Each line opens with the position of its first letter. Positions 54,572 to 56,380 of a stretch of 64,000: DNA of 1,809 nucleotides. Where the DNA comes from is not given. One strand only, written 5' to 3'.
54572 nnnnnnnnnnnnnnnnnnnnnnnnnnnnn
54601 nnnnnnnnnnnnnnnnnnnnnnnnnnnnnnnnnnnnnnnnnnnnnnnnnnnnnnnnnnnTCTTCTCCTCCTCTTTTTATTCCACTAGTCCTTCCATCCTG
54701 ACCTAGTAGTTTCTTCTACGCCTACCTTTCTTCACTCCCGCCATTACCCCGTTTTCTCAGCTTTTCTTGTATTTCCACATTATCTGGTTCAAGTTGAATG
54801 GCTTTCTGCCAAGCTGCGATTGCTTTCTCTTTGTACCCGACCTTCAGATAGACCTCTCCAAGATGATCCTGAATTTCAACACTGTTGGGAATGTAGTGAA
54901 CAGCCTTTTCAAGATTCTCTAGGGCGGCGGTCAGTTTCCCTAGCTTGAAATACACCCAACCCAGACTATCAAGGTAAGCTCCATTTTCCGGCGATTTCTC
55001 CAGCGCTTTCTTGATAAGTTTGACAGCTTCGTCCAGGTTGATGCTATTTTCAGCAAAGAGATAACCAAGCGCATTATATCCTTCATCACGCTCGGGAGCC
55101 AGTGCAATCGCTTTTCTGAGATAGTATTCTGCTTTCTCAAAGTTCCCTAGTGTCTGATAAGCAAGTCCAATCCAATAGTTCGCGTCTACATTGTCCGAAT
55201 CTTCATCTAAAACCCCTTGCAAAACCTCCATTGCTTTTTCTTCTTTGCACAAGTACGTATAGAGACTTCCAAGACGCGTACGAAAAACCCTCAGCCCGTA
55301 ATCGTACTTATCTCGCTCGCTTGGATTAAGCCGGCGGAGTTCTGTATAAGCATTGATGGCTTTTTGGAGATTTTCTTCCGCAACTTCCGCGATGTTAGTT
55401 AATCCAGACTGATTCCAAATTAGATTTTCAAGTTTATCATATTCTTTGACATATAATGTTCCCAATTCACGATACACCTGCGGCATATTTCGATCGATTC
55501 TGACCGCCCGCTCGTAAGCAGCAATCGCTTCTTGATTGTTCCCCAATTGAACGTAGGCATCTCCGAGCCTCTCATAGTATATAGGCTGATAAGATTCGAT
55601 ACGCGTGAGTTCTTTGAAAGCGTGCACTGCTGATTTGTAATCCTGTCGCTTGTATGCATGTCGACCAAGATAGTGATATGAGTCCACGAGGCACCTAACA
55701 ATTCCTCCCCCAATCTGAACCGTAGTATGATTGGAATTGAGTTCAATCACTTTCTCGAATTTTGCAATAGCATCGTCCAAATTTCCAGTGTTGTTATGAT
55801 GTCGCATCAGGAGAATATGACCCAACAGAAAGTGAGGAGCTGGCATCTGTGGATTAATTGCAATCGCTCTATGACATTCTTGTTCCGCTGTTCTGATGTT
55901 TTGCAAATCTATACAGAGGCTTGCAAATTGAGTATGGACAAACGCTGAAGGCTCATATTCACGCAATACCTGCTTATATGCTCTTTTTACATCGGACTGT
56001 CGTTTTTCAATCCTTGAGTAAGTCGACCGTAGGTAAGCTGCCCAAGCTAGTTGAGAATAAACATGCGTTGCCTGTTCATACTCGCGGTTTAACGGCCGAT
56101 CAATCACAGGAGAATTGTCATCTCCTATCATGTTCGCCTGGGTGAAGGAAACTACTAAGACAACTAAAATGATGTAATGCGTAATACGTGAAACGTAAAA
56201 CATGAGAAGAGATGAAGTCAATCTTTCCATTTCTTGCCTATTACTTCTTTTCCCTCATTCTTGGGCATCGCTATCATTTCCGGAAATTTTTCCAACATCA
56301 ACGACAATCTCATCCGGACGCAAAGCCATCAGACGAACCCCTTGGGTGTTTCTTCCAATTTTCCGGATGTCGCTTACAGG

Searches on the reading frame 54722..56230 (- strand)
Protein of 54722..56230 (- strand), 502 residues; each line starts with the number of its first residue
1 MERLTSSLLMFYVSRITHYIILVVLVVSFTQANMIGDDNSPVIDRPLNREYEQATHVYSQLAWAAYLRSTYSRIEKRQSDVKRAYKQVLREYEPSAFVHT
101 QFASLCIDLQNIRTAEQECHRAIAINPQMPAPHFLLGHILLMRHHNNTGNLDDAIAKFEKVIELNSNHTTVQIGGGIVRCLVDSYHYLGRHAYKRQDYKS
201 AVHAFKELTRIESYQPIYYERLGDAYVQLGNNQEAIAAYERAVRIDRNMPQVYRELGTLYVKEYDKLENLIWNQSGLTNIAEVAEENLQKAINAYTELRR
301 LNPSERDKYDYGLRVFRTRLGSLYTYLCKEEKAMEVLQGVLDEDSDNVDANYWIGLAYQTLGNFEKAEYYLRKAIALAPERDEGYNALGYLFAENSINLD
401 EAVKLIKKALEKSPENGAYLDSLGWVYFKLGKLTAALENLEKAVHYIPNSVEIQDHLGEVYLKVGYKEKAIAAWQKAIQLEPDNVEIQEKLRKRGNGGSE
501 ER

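Call 88: search_protein_families(library=pfam, proteins=[window:54722-56230:-], max_evalue=0.001)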
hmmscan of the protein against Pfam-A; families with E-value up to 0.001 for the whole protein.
window:54722-56230:- (502 aa): 25 families
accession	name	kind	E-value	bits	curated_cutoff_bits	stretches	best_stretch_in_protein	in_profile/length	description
PF07719.23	TPR_2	-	3.2e-42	139.6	27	3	218-248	3-33/34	Tetratricopeptide repeat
PF13414.12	TPR_11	-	8.8e-40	134.6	26.8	4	223-262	1-40/42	TPR repeat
PF00515.34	TPR_1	-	8.1e-37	124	27.8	2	349-380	2-33/34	Tetratricopeptide repeat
PF13181.12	TPR_8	-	2.6e-34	114.9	25.7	2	218-248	3-33/34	Tetratricopeptide repeat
PF13428.12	TPR_14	-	2.6e-28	96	23.5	1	220-258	5-43/44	Tetratricopeptide repeat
PF14559.12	TPR_19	-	3.4e-26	91.8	25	2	332-384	9-61/68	Tetratricopeptide repeat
PF13432.12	TPR_16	-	4.3e-26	91.4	32.7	2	188-250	3-65/65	Tetratricopeptide repeat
PF23914.1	TPR_CcmH_CycH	-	4.9e-21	75.6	42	0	457-488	56-87/158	Cytochrome c-type biogenesis protein H TPR domain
PF13424.12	TPR_12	-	6.6e-20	71.5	30.1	3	218-247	47-76/77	Tetratricopeptide repeat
PF13431.12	TPR_17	-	1.8e-19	68.7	24.4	0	405-437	1-33/34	Tetratricopeptide repeat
PF13174.12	TPR_6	-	7.6e-16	58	26.3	0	349-379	1-31/33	Tetratricopeptide repeat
PF12895.13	ANAPC3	-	1.3e-14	54.7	27.2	1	397-476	3-81/82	Anaphase-promoting complex, cyclosome, subunit 3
PF13374.12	TPR_10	-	2.3e-12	46.9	27.5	0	419-444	4-29/42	Tetratricopeptide repeat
PF13176.12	TPR_7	-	5.6e-12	45.2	27.9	0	221-249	4-32/36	Tetratricopeptide repeat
PF13371.12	TPR_9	-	8.4e-12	45.4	35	0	331-382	12-63/73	Tetratricopeptide repeat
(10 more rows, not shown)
